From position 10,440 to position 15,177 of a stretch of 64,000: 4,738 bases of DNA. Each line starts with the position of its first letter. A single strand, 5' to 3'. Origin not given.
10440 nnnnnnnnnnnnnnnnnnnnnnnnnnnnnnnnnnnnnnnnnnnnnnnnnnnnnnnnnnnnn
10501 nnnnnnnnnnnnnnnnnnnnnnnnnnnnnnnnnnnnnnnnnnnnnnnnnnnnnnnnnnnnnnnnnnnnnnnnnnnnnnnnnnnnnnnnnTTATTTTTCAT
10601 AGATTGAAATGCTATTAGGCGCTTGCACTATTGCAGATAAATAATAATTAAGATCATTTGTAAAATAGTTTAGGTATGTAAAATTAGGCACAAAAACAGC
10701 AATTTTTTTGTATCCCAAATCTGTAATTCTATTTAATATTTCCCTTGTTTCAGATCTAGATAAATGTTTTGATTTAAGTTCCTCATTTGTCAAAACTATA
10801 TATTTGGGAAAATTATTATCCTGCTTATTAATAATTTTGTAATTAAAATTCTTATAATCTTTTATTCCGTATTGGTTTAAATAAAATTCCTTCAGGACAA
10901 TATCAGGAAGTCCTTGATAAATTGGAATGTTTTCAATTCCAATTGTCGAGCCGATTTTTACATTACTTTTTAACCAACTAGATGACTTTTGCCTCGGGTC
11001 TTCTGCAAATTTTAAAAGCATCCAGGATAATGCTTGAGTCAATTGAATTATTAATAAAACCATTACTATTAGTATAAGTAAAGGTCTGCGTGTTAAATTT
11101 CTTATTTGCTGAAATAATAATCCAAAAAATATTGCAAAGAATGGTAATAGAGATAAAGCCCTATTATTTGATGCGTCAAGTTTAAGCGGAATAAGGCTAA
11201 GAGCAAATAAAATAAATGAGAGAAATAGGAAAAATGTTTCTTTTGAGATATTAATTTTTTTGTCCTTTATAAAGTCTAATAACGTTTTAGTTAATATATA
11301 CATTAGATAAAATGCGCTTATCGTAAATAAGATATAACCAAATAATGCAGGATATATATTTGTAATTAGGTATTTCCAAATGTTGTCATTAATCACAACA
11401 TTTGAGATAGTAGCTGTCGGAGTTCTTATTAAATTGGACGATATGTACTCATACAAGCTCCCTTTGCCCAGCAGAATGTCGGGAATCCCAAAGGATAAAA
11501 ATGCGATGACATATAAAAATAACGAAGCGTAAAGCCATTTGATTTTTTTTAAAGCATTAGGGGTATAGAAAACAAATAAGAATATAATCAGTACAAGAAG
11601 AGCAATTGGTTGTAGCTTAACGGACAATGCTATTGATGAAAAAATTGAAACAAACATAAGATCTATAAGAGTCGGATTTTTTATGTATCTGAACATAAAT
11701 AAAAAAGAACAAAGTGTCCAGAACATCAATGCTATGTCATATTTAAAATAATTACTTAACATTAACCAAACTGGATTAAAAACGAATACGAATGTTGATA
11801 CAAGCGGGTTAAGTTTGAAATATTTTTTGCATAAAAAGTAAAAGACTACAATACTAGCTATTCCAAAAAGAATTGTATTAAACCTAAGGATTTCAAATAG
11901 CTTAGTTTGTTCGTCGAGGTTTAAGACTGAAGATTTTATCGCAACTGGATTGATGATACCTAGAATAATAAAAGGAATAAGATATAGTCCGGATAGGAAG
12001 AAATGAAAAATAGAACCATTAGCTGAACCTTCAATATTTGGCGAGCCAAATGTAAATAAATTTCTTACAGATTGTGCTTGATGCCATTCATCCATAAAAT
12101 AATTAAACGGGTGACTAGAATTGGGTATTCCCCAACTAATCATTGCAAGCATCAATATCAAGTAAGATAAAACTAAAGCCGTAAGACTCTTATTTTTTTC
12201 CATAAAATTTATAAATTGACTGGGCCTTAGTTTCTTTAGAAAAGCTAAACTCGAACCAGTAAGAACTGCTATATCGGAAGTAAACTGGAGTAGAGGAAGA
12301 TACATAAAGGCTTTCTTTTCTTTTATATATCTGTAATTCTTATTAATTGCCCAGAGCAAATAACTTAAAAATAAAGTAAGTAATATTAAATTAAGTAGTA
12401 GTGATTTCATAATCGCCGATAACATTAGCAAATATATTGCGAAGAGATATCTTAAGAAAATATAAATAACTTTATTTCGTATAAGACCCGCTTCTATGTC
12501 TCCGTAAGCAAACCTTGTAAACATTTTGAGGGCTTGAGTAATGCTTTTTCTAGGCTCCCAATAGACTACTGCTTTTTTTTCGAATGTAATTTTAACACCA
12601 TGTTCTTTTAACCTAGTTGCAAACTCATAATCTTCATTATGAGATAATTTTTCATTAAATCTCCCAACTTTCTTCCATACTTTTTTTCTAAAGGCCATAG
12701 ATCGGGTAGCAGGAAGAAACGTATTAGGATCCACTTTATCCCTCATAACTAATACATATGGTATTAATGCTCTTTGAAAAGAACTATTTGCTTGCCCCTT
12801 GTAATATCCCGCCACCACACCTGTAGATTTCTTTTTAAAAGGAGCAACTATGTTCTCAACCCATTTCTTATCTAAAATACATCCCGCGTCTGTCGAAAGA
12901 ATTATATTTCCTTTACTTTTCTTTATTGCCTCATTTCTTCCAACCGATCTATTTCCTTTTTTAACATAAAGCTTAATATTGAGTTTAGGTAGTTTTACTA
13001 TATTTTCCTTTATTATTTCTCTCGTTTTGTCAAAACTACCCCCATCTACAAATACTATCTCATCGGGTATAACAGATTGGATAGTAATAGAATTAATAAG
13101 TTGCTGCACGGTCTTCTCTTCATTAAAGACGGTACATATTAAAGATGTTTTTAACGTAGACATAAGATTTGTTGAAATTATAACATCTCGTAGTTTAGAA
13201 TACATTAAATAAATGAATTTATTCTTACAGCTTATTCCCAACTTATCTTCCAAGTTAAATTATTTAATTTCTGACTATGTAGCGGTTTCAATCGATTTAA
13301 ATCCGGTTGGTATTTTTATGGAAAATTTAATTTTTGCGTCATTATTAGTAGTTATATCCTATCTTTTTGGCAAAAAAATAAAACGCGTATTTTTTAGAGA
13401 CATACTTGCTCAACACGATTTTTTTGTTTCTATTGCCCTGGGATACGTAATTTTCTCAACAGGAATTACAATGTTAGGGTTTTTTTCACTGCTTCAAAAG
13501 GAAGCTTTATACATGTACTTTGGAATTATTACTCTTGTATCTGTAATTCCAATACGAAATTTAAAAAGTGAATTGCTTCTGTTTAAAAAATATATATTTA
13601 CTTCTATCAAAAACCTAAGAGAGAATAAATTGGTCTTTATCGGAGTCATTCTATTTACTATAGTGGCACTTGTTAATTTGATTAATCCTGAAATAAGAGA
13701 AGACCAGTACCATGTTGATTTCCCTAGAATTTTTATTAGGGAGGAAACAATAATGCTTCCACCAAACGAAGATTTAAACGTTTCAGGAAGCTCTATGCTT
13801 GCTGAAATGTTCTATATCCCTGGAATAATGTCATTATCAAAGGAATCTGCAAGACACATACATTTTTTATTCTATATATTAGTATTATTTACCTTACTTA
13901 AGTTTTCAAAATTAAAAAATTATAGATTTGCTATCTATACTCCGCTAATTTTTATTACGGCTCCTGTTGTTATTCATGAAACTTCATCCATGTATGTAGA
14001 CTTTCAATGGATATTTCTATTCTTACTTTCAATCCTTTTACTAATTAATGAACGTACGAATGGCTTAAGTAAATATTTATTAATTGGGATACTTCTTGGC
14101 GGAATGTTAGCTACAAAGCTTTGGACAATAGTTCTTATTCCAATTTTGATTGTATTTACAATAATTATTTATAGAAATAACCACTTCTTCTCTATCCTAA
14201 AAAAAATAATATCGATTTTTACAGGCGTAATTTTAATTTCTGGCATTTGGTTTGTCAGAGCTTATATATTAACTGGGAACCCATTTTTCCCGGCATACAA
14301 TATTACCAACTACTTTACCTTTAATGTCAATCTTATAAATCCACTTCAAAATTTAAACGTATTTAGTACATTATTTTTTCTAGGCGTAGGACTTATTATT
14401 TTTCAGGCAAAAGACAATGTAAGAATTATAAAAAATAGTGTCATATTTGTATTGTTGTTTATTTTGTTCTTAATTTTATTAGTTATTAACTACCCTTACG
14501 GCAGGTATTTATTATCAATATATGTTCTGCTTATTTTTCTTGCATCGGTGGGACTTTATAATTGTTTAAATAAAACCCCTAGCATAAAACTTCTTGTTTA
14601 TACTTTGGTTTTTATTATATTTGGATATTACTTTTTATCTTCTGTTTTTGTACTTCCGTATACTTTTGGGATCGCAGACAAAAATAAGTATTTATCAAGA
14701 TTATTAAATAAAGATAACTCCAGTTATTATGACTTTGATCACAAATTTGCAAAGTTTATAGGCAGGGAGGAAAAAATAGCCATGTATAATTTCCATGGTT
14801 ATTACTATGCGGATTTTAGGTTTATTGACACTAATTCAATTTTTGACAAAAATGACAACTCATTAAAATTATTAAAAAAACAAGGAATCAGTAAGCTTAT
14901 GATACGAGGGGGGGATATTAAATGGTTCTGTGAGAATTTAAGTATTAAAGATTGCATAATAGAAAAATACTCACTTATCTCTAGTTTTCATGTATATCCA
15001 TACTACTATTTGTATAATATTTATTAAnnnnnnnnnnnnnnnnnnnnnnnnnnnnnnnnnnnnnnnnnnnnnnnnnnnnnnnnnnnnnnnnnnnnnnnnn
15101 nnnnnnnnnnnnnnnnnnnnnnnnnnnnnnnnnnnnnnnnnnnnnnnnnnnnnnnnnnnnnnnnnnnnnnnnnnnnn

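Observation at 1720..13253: Three GT2-GT-C fusion proteins: cytoplasmic lipid-sugar synthase or nucleotide-sugar transferase fused to an extracytoplasmic polyprenyl-phosphate-sugar-dependent transferase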

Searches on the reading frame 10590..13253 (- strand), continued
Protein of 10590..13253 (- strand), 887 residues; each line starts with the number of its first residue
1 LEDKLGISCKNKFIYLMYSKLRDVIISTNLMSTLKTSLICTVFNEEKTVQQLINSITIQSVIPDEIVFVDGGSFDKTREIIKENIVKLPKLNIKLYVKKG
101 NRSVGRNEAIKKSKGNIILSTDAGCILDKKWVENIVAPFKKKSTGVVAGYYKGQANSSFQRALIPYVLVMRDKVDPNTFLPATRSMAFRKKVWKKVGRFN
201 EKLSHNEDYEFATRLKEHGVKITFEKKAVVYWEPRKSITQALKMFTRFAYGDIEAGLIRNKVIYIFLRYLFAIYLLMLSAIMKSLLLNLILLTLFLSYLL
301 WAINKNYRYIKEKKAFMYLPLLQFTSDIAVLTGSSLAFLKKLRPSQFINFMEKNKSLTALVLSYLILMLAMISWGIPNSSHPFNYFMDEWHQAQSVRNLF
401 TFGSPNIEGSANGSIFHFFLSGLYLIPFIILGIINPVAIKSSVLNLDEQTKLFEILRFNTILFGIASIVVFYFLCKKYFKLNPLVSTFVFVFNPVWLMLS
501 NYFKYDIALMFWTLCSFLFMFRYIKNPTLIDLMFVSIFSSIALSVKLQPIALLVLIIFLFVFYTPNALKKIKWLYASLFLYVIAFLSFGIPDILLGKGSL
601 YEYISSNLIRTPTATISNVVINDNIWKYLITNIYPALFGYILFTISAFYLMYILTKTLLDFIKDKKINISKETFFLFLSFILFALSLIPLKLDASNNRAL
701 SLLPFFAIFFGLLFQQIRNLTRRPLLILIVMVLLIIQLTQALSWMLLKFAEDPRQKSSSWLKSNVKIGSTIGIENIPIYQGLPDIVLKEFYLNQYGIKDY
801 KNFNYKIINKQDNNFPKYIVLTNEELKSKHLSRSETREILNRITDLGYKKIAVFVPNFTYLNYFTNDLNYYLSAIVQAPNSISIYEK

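Call 42: fold_search(model_id=the predicted structure, library=pdb)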
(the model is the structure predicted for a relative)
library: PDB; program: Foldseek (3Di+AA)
matches with E <= 10: 866; with E <= 0.001: 305
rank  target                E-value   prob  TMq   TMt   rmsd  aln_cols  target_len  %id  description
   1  9omh_A                1.3e-09  1.00  0.19  0.58   6.4       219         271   18  WrtF fucosyltransferase - Apo (released 2025-10-29)
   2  8bz6_B                1.4e-09  1.00  0.21  0.29  11.7       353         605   19  Crystal structure of the L. monocytogenes RmlT in complex with UDP-glucose (released 2023-12-27)
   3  9omk_B                1.6e-09  1.00  0.19  0.61   6.5       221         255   18  WrtF fucosyltransferase - trisaccharide acceptor (released 2025-10-29)
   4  8bz7_A                1.9e-09  1.00  0.21  0.29  11.9       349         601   19  Crystal structure of the L. monocytogenes RmlT in complex with TDP-rhamnose (released 2023-12-27)
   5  6yv7_B                2.1e-09  1.00  0.28  0.64   5.1       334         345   17  Mannosyltransferase PcManGT from Pyrobaculum calidifontis (released 2020-07-22)
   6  8bz7_B                2.3e-09  1.00  0.21  0.29  12.2       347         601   19  Crystal structure of the L. monocytogenes RmlT in complex with TDP-rhamnose (released 2023-12-27)
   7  8bz5_B                2.4e-09  1.00  0.20  0.28  11.9       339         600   18  Crystal structure of the L. monocytogenes RmlT in complex with HEPES (released 2023-12-27)
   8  8bz5_A                2.4e-09  1.00  0.21  0.29  12.3       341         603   18  Crystal structure of the L. monocytogenes RmlT in complex with HEPES (released 2023-12-27)
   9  9omh_D                2.9e-09  1.00  0.19  0.57   6.4       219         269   18  WrtF fucosyltransferase - Apo (released 2025-10-29)
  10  8bz7_E                2.9e-09  1.00  0.21  0.29  11.9       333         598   18  Crystal structure of the L. monocytogenes RmlT in complex with TDP-rhamnose (released 2023-12-27)
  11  2z86_B                3.0e-09  1.00  0.20  0.28   7.2       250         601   22  Crystal structure of chondroitin polymerase from Escherichia coli strain K4 (K4CP) complexed with UDP-GlcUA and UDP (released 2008-09-16)
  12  6nqt_F                3.5e-09  1.00  0.21  0.36   6.5       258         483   15  GalNac-T2 soaked with UDP-sugar (released 2020-01-29)
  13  2z87_A                3.6e-09  1.00  0.20  0.28   8.1       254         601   21  Crystal structure of chondroitin polymerase from Escherichia coli strain K4 (K4CP) complexed with UDP-GalNAc and UDP (released 2008-09-16)
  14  2z86_C                3.8e-09  1.00  0.19  0.27   9.5       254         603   19  Crystal structure of chondroitin polymerase from Escherichia coli strain K4 (K4CP) complexed with UDP-GlcUA and UDP (released 2008-09-16)
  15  8bz7_D                4.0e-09  1.00  0.21  0.29  12.5       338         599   18  Crystal structure of the L. monocytogenes RmlT in complex with TDP-rhamnose (released 2023-12-27)
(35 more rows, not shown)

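Call 60: search_solved_structures(query=A2, max_evalue=1)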
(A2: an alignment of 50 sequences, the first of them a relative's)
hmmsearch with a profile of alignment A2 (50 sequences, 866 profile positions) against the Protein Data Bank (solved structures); distinct sequences matched with E-value up to 1: 49.
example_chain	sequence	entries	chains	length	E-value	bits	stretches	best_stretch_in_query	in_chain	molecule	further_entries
5tze_C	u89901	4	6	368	4.1e-12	48.1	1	4-119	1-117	Glycosyl transferase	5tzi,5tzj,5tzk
5tz8_A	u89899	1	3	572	7.8e-12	47.1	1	4-119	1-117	Glycosyl transferase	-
6h1j_A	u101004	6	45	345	2.8e-11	45.3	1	4-185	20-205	Probable ss-1,3-N-acetylglucosaminyltransferase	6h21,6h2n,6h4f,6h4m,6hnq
8vh7_A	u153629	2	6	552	1.1e-10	43.4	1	6-111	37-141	Heparosan synthase B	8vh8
8viw_A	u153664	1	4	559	1.1e-10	43.3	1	6-111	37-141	Heparosan synthase B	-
2z87_A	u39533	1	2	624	2e-10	42.4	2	7-189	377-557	Chondroitin synthase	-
2z86_A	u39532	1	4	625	2.1e-10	42.4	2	7-189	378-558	Chondroitin synthase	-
5hea_A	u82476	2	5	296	1.1e-09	40.1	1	6-118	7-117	Putative glycosyltransferase (GalT1)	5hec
8bz8_A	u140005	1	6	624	1.1e-09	40.1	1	2-120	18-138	Glycosyltransferase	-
8bz4_A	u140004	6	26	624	1.1e-09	40.1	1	2-120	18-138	Glycosyltransferase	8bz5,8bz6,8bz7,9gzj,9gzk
9omh_A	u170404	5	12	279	1.6e-08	36.2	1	5-120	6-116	Glycosyltransferase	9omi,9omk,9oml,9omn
9omm_A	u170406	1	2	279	1.6e-08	36.2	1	5-120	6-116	Glycosyltransferase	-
9omj_A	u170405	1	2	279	1.7e-08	36.1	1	6-120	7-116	Glycosyltransferase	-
6p61_A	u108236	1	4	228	2.3e-08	35.7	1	5-122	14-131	Glycosyltransferase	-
6yv7_B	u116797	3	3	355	4.5e-07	31.4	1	5-120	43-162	Glycosyl transferase, family 2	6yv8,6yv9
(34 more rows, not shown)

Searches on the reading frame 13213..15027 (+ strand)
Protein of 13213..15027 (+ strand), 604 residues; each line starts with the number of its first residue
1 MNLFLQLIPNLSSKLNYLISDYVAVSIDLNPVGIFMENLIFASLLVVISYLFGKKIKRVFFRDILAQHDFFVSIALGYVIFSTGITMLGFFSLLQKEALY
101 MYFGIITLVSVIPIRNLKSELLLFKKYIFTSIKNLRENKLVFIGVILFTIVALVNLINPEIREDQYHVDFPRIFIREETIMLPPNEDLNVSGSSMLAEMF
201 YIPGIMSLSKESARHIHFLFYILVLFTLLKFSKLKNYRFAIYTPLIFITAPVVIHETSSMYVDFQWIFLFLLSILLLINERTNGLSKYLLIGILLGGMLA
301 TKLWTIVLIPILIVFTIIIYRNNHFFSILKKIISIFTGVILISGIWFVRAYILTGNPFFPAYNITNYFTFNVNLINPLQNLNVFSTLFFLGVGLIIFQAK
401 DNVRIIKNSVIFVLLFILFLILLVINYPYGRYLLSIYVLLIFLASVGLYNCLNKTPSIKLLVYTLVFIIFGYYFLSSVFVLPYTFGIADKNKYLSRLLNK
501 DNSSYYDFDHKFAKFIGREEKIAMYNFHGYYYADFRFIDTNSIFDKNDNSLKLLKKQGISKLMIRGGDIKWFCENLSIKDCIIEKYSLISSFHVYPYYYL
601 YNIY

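Call 4: search_protein_families(library=pfam, proteins=[window:13213-15027:+], max_evalue=0.01)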
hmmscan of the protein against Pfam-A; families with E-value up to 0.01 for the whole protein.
window:13213-15027:+ (604 aa): 0 families

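Call 5: search_protein_families(library=ncbifam, proteins=[window:13213-15027:+], max_evalue=0.01)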
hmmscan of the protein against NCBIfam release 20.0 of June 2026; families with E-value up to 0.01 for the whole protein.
window:13213-15027:+ (604 aa): 2 families
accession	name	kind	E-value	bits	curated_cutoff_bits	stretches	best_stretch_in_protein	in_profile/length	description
NF047510.1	LIC_10190_fam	subfamily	3.3e-08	32.7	100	1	217-370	174-323/424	LIC_10190 family membrane protein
NF047440.1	LA3751_2_3_fam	subfamily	5.2e-05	22.3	200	1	216-514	104-419/460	LA_3751/LA_3752 family putative glycosyltransferase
